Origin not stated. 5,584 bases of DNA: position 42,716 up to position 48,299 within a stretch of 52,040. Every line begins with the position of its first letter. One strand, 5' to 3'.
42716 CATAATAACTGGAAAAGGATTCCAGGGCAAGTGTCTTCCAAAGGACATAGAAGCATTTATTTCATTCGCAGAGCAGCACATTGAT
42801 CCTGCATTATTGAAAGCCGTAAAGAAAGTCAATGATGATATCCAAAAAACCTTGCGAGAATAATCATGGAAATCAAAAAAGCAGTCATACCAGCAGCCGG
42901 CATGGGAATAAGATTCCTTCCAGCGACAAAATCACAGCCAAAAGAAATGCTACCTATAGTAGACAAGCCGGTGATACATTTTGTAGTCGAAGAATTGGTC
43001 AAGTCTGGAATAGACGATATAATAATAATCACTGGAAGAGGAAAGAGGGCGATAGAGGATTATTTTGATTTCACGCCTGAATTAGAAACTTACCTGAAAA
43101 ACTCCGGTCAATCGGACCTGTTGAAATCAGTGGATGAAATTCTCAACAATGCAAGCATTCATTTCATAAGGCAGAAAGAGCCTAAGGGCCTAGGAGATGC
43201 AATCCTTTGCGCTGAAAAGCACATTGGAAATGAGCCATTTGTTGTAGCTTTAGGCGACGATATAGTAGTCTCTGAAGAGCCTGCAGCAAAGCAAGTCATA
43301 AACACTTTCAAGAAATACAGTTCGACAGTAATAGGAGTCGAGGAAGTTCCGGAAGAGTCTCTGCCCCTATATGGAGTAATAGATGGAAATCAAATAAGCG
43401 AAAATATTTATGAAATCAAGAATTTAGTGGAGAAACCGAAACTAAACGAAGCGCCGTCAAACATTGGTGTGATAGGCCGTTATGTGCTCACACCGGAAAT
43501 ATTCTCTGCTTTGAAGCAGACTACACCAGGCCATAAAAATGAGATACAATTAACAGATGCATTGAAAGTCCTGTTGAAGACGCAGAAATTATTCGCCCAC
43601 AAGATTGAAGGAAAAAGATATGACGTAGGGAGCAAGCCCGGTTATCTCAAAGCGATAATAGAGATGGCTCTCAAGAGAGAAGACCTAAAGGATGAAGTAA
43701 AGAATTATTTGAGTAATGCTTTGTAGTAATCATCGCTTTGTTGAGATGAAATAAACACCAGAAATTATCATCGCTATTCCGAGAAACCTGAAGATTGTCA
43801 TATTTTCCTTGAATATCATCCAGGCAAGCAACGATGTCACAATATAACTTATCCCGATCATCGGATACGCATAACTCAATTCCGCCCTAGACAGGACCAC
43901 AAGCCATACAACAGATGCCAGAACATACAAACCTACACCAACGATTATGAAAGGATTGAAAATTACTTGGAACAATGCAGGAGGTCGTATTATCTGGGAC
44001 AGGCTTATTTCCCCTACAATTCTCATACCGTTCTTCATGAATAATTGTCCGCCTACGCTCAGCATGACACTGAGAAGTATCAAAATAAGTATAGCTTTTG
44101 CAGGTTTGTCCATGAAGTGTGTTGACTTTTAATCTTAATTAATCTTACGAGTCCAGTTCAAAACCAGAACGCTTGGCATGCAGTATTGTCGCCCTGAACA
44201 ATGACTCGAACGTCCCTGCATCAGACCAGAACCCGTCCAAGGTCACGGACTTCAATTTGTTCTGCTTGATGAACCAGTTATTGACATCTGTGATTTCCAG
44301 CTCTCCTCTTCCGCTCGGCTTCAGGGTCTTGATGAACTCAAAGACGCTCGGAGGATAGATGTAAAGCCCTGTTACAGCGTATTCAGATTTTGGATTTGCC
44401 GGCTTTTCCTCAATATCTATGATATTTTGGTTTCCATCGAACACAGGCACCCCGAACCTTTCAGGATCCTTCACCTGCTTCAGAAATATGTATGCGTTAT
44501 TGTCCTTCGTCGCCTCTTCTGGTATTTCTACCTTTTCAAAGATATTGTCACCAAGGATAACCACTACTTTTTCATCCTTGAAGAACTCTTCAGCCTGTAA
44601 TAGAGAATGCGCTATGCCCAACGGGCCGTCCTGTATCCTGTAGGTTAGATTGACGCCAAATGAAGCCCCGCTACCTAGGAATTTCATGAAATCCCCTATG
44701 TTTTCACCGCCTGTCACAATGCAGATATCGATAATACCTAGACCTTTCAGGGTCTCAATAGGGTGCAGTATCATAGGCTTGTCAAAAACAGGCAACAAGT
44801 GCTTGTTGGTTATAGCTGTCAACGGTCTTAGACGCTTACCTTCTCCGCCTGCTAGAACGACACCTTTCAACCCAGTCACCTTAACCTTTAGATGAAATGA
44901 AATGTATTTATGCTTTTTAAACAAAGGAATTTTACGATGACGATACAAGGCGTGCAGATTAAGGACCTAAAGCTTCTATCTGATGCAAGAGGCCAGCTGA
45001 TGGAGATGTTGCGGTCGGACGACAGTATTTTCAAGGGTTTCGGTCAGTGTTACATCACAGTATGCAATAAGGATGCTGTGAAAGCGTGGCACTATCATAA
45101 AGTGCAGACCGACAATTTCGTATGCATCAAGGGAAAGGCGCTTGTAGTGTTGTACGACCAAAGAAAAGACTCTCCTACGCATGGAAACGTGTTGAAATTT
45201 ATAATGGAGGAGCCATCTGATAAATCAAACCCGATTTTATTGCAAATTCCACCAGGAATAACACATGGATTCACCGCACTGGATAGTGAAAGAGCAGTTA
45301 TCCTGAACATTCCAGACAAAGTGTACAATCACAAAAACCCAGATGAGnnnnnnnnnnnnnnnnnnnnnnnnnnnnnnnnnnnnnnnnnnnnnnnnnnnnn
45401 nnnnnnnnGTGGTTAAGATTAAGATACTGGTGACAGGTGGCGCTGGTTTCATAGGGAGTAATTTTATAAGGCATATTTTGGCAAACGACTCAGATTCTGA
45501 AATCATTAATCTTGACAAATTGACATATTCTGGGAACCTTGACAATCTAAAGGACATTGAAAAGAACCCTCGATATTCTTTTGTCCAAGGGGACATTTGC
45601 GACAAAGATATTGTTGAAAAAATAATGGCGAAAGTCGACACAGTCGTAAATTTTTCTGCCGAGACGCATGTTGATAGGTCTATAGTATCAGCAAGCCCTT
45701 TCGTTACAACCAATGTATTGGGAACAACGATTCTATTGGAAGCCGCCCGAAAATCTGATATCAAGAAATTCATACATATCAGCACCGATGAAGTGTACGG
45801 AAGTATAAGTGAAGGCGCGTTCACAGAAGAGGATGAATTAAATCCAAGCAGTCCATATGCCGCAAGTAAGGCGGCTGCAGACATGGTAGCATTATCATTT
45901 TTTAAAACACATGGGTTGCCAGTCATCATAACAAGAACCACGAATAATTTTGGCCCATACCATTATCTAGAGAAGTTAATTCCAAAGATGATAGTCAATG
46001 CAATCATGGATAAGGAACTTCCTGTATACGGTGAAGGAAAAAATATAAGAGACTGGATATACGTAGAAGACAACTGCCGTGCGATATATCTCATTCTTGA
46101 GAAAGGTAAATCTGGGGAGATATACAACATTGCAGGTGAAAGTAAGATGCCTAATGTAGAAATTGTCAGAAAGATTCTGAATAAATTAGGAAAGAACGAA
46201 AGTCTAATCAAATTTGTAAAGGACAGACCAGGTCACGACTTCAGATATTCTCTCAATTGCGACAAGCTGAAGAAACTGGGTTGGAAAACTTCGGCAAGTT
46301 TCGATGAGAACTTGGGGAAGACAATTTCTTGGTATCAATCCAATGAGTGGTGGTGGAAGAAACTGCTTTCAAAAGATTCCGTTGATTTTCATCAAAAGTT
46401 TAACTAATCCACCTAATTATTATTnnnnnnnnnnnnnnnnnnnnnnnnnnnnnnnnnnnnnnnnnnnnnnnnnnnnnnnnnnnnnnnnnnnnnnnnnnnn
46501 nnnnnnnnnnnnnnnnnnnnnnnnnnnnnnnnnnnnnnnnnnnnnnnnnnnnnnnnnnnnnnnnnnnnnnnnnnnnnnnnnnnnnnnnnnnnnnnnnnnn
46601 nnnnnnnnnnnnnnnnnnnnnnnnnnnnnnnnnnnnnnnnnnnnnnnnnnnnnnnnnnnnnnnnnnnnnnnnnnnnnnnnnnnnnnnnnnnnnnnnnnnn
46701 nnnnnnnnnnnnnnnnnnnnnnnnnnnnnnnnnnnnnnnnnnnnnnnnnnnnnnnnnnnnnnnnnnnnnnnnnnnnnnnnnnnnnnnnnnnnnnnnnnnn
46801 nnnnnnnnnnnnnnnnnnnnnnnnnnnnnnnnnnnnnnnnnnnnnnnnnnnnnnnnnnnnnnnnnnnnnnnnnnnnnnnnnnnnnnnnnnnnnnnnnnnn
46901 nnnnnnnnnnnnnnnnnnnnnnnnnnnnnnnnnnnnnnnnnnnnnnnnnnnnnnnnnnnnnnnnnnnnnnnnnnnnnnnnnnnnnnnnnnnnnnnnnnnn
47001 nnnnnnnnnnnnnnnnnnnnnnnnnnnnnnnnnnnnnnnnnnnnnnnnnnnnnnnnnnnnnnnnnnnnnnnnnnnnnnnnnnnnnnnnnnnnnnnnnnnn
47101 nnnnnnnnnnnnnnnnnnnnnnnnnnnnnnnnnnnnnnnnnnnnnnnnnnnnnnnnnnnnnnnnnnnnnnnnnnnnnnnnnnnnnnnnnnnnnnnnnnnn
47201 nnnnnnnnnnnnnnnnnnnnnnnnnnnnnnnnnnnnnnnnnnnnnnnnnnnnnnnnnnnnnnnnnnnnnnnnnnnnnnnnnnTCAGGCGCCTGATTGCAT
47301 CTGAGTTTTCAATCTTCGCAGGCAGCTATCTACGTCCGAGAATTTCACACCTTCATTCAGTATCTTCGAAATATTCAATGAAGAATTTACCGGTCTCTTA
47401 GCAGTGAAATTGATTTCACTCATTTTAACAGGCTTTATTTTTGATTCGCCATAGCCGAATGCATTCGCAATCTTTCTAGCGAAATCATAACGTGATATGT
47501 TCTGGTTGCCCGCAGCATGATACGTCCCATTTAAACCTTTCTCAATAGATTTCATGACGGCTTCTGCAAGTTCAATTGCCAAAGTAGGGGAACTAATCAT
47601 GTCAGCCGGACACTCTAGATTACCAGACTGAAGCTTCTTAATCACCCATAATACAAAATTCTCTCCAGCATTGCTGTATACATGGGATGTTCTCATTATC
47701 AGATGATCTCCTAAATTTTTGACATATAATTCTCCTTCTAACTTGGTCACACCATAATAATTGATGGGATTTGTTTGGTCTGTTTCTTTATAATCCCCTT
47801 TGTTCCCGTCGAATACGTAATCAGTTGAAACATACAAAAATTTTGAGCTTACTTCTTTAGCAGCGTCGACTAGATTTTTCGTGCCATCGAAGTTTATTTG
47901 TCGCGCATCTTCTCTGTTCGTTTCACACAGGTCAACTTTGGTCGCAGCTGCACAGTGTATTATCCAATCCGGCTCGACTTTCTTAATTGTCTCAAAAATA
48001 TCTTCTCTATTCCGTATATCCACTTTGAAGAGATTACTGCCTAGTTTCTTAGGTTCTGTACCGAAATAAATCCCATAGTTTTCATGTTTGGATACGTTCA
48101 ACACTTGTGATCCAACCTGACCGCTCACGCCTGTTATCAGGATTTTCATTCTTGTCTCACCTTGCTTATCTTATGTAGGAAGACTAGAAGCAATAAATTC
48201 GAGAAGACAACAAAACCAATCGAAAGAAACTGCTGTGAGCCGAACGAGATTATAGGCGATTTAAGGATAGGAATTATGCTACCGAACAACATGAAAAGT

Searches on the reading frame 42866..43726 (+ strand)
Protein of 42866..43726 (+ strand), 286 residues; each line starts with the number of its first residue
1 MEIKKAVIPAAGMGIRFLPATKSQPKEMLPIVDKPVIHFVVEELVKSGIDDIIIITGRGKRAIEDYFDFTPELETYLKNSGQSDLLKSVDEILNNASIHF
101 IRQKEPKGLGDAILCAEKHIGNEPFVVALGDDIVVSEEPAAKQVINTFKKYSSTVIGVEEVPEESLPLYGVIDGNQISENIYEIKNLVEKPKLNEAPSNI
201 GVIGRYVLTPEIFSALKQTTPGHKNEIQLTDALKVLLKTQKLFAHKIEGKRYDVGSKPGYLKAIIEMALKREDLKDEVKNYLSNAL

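Call 37: search_protein_families(library=pfam, proteins=[window:42866-43726:+], max_evalue=0.001)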
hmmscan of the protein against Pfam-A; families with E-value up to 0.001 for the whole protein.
window:42866-43726:+ (286 aa): 2 families
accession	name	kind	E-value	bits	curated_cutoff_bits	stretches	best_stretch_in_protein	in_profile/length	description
PF00483.29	NTP_transferase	-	2.5e-33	116.1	21.2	1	5-264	1-239/245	Nucleotidyl transferase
PF12804.13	NTP_transf_3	-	1.6e-08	35.4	27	1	6-154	1-117/160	MobA-like NTP transferase domain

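Call 38: search_protein_families(library=ncbifam, proteins=[window:42866-43726:+], max_evalue=0.00001)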
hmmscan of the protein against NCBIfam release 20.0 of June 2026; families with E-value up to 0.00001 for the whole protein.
window:42866-43726:+ (286 aa): 23 families
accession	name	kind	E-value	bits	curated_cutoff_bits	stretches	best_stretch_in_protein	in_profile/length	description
TIGR01099.1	galU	equivalog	9.9e-115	382.6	326.8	1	3-263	1-261/261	UTP--glucose-1-phosphate uridylyltransferase GalU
NF009928.0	PRK13389.1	equivalog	3.2e-69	233.4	548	1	2-285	7-297/302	UTP--glucose-1-phosphate uridylyltransferase GalU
NF007516.0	PRK10122.1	equivalog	1.1e-58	198.7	534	1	4-273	4-282/297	UTP--glucose-1-phosphate uridylyltransferase GalF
TIGR01105.1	galF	equivalog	6.3e-55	186.4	659.2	1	4-271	4-280/297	GalU regulator GalF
TIGR01208.1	rmlA_long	equivalog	1e-39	136.4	320.25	1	5-267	1-234/353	glucose-1-phosphate thymidylyltransferase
TIGR03992.1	Arch_glmU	subfamily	2.8e-38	131.8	292.1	2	94-278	70-235/393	bifunctional sugar-1-phosphate nucleotidylyltransferase/acetyltransferase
NF041313.1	UDPGP_AglF_Halo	equivalog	1.6e-36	125.9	400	2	85-256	60-223/234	UTP--glucose-1-phosphate uridylyltransferase AglF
NF041173.1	Sug_nt_acttase_Thmprot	equivalog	2.6e-24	85.9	600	1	5-272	2-231/405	bifunctional sugar-1-phosphate nucleotidylyltransferase/acetyltransferase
TIGR01207.1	rmlA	equivalog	8.4e-20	71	360.65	2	97-244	73-211/286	glucose-1-phosphate thymidylyltransferase RfbA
NF012024.0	PRK15480.1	equivalog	3.9e-18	65.6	588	1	1-244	1-215/292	glucose-1-phosphate thymidylyltransferase RfbA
NF045761.1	NAMPUrTaseMurU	equivalog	3e-13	50.1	250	1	5-256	2-216/226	N-acetylmuramate alpha-1-phosphate uridylyltransferase MurU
TIGR01173.1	glmU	equivalog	6.4e-12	45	366.85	1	5-244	2-211/452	bifunctional UDP-N-acetylglucosamine diphosphorylase/glucosamine-1-phosphate N-acetyltransferase GlmU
NF010934.1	PRK14354.1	equivalog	1.6e-10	40.1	450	0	6-94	2-87/447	bifunctional UDP-N-acetylglucosamine diphosphorylase/glucosamine-1-phosphate N-acetyltransferase GlmU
TIGR02623.1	G1P_cyt_trans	equivalog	7.2e-10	38.7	300.25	1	5-246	2-224/255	glucose-1-phosphate cytidylyltransferase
NF010935.0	PRK14355.1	equivalog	9e-09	34.5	718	0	3-73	3-70/459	bifunctional UDP-N-acetylglucosamine diphosphorylase/glucosamine-1-phosphate N-acetyltransferase GlmU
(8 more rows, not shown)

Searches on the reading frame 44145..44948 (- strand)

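Call 37: search_protein_families(library=pfam, proteins=[window:44145-44948:-], max_evalue=0.001)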
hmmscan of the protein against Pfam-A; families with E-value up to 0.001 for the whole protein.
window:44145-44948:- (267 aa): 2 families
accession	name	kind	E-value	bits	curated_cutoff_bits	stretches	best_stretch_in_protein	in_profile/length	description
PF00483.29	NTP_transferase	-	3.1e-54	184.6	21.2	1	28-254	1-239/245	Nucleotidyl transferase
PF12804.13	NTP_transf_3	-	1.4e-11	45.3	27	1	29-137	1-98/160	MobA-like NTP transferase domain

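Call 38: search_protein_families(library=ncbifam, proteins=[window:44145-44948:-], max_evalue=0.00001)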
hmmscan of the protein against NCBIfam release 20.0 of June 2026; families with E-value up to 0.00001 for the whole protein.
window:44145-44948:- (267 aa): 25 families
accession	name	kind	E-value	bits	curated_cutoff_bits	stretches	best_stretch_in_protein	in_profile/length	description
TIGR01207.1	rmlA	equivalog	1.1e-69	234.7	360.65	1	28-254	1-233/286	glucose-1-phosphate thymidylyltransferase RfbA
TIGR01208.1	rmlA_long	equivalog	4.3e-66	223.2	320.25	1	28-254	1-231/353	glucose-1-phosphate thymidylyltransferase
NF012024.0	PRK15480.1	equivalog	1.3e-62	211.6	588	1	28-255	5-238/292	glucose-1-phosphate thymidylyltransferase RfbA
TIGR03992.1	Arch_glmU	subfamily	9.9e-50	169.5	292.1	1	28-250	2-220/393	bifunctional sugar-1-phosphate nucleotidylyltransferase/acetyltransferase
NF041313.1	UDPGP_AglF_Halo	equivalog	2.5e-38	131.9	400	1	28-249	2-226/234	UTP--glucose-1-phosphate uridylyltransferase AglF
NF041173.1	Sug_nt_acttase_Thmprot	equivalog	6.4e-38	130.7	600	1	28-246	2-216/405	bifunctional sugar-1-phosphate nucleotidylyltransferase/acetyltransferase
NF052502.1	man1P_GTase_Rv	exception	1.9e-24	86.2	440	1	29-252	3-225/352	mannose-1-phosphate guanylyltransferase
TIGR01099.1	galU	equivalog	1.1e-23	84.2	326.8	2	99-250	94-258/261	UTP--glucose-1-phosphate uridylyltransferase GalU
NF045761.1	NAMPUrTaseMurU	equivalog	2e-22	80.1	250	1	28-251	2-221/226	N-acetylmuramate alpha-1-phosphate uridylyltransferase MurU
NF003670.0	PRK05293.1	equivalog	4.8e-16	58.7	470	1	29-255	7-256/382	glucose-1-phosphate adenylyltransferase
NF049965.1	GlMnHpPGnyltfHddC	equivalog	2.5e-14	53.4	300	1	28-205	2-174/221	D-glycero-D-manno-heptose 1-phosphate guanosyltransferase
TIGR01173.1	glmU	equivalog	5.8e-13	48.5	366.85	1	30-232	4-209/452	bifunctional UDP-N-acetylglucosamine diphosphorylase/glucosamine-1-phosphate N-acetyltransferase GlmU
NF007516.0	PRK10122.1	equivalog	1.9e-12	47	534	0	25-80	2-57/297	UTP--glucose-1-phosphate uridylyltransferase GalF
TIGR02091.1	glgC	equivalog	3.2e-12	46.2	424.9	1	124-257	112-259/364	glucose-1-phosphate adenylyltransferase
NF010934.1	PRK14354.1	equivalog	9.5e-12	44.2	450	1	29-231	2-207/447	bifunctional UDP-N-acetylglucosamine diphosphorylase/glucosamine-1-phosphate N-acetyltransferase GlmU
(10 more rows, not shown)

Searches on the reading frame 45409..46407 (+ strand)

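Call 37: search_protein_families(library=pfam, proteins=[window:45409-46407:+], max_evalue=0.001)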
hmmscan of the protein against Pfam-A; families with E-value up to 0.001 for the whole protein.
window:45409-46407:+ (332 aa): 8 families
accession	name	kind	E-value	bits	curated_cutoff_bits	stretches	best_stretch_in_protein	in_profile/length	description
PF16363.11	GDP_Man_Dehyd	-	3.6e-75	253.9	27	1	7-302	1-329/332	GDP-mannose 4,6 dehydratase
PF01370.27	Epimerase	-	8.4e-65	219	20.9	1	6-242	1-240/240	NAD dependent epimerase/dehydratase family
PF01073.25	3Beta_HSD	-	7.6e-25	87.9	22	1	7-226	1-225/280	3-beta hydroxysteroid dehydrogenase/isomerase family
PF02719.21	Polysacc_synt_2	-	2e-20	73.6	20.2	1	6-275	1-266/293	Polysaccharide biosynthesis protein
PF04321.23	RmlD_sub_bind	-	3.9e-18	66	27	1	5-306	2-282/287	RmlD substrate binding domain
PF07993.18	NAD_binding_4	-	6.7e-16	58.6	20.1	1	8-178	1-205/258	Male sterility protein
PF13460.12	NAD_binding_10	-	9.1e-10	39.1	27.2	1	10-160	1-131/184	NAD(P)H-binding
PF05368.20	NmrA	-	0.00035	20.7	27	1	4-123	3-104/298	NmrA-like family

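Call 38: search_protein_families(library=ncbifam, proteins=[window:45409-46407:+], max_evalue=0.00001)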
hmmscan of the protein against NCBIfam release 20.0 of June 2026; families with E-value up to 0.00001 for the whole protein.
window:45409-46407:+ (332 aa): 30 families (the best 25 are shown)
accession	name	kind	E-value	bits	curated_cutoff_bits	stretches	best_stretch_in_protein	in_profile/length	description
TIGR01181.1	dTDP_gluc_dehyt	equivalog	4.8e-143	476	365.1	1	5-319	1-321/321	dTDP-glucose 4,6-dehydratase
NF007490.0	PRK10084.1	subfamily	2.1e-100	336.2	649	1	4-320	1-345/361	dTDP-glucose 4,6-dehydratase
NF007582.0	PRK10217.1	equivalog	1e-97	327.5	698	1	5-319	3-341/355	dTDP-glucose 4,6-dehydratase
TIGR04180.1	EDH_00030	hypoth_equivalog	2.3e-49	168.1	475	1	6-267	1-263/297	NAD-dependent 4,6-dehydratase LegB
TIGR01179.1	galE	equivalog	5.8e-37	127.3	262.3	1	5-312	1-328/332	UDP-glucose 4-epimerase GalE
TIGR02622.1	CDP_4_6_dhtase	equivalog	3.6e-27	95.4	278.45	1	5-311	6-332/352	CDP-glucose 4,6-dehydratase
TIGR02197.1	heptose_epim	equivalog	2.2e-25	89.5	274.6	1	6-271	1-270/316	ADP-glyceromanno-heptose 6-epimerase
TIGR03466.1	HpnA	hypoth_equivalog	3.2e-24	85.4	367.65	1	5-263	2-249/327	hopanoid-associated sugar epimerase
NF007956.0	PRK10675.1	subfamily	2.5e-23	82.7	394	1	5-160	2-159/338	UDP-glucose 4-epimerase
NF011728.1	PRK15181.1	equivalog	3.6e-22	78.8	760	1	5-309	17-337/348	Vi polysaccharide biosynthesis UDP-N-acetylglucosaminuronic acid C-4 epimerase TviC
NF052578.1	StrlDmthSdmBMthl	equivalog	4.4e-19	69.4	600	1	6-246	3-232/328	sterol demethylase protein SdmB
TIGR01214.1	rmlD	equivalog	1.7e-18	66.8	224.05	1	5-268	1-234/285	dTDP-4-dehydrorhamnose reductase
NF047922.1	GDPFucSynFcl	equivalog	4.6e-18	65.7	500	1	5-312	4-304/308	GDP-L-fucose synthase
NF042422.1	oxyalk_red_OleD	equivalog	1.3e-17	64.2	580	1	4-261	1-251/329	2-alkyl-3-oxoalkanoate reductase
TIGR01472.1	gmd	equivalog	1.7e-17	63.7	415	1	7-263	4-271/342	GDP-mannose 4,6-dehydratase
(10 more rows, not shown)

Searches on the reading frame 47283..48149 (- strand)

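Call 37: search_protein_families(library=pfam, proteins=[window:47283-48149:-], max_evalue=0.001)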
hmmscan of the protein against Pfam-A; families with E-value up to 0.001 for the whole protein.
window:47283-48149:- (288 aa): 6 families
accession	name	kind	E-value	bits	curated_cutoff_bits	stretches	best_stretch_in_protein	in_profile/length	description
PF04321.23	RmlD_sub_bind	-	6.7e-74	249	27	1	1-268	1-269/287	RmlD substrate binding domain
PF01370.27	Epimerase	-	7.5e-28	98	20.9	1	3-177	1-197/240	NAD dependent epimerase/dehydratase family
PF16363.11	GDP_Man_Dehyd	-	4.2e-18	66.3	27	1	4-154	1-175/332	GDP-mannose 4,6 dehydratase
PF02719.21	Polysacc_synt_2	-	4.1e-14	52.9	20.2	1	43-148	61-154/293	Polysaccharide biosynthesis protein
PF07993.18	NAD_binding_4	-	8.3e-11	41.9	20.1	1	60-159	89-209/258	Male sterility protein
PF01073.25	3Beta_HSD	-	1.3e-08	34.7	22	1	38-155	46-169/280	3-beta hydroxysteroid dehydrogenase/isomerase family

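Call 38: search_protein_families(library=ncbifam, proteins=[window:47283-48149:-], max_evalue=0.00001)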
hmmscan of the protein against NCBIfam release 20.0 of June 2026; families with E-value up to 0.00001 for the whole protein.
window:47283-48149:- (288 aa): 10 families
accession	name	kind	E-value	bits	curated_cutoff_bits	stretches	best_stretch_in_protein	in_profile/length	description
TIGR01214.1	rmlD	equivalog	3.2e-72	243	224.05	1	2-278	1-279/285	dTDP-4-dehydrorhamnose reductase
NF007440.0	PRK09987.1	equivalog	1.6e-34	119.6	308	1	1-265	1-273/299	dTDP-4-dehydrorhamnose reductase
TIGR01181.1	dTDP_gluc_dehyt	equivalog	1.3e-12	47.5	365.1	1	39-146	53-165/321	dTDP-glucose 4,6-dehydratase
TIGR02197.1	heptose_epim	equivalog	2.1e-10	40.3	274.6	1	3-138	1-144/316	ADP-glyceromanno-heptose 6-epimerase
TIGR01179.1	galE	equivalog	7.8e-10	38.1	262.3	1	2-145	1-158/332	UDP-glucose 4-epimerase GalE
TIGR03589.1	PseB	equivalog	1e-09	37.8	407.75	1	40-140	57-143/324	UDP-N-acetylglucosamine 4,6-dehydratase (inverting)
TIGR02622.1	CDP_4_6_dhtase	equivalog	5.8e-08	32.2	278.45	1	40-145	58-167/352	CDP-glucose 4,6-dehydratase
TIGR03466.1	HpnA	hypoth_equivalog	2.5e-07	29.9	367.65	1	1-129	1-132/327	hopanoid-associated sugar epimerase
NF042423.1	oxyalk_red_Shew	equivalog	4.7e-07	29.2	580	1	2-145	10-158/331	2-alkyl-3-oxoalkanoate reductase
NF043036.1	ErythonDh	equivalog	1.5e-06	27.6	325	0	40-145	56-162/321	D-erythronate dehydrogenase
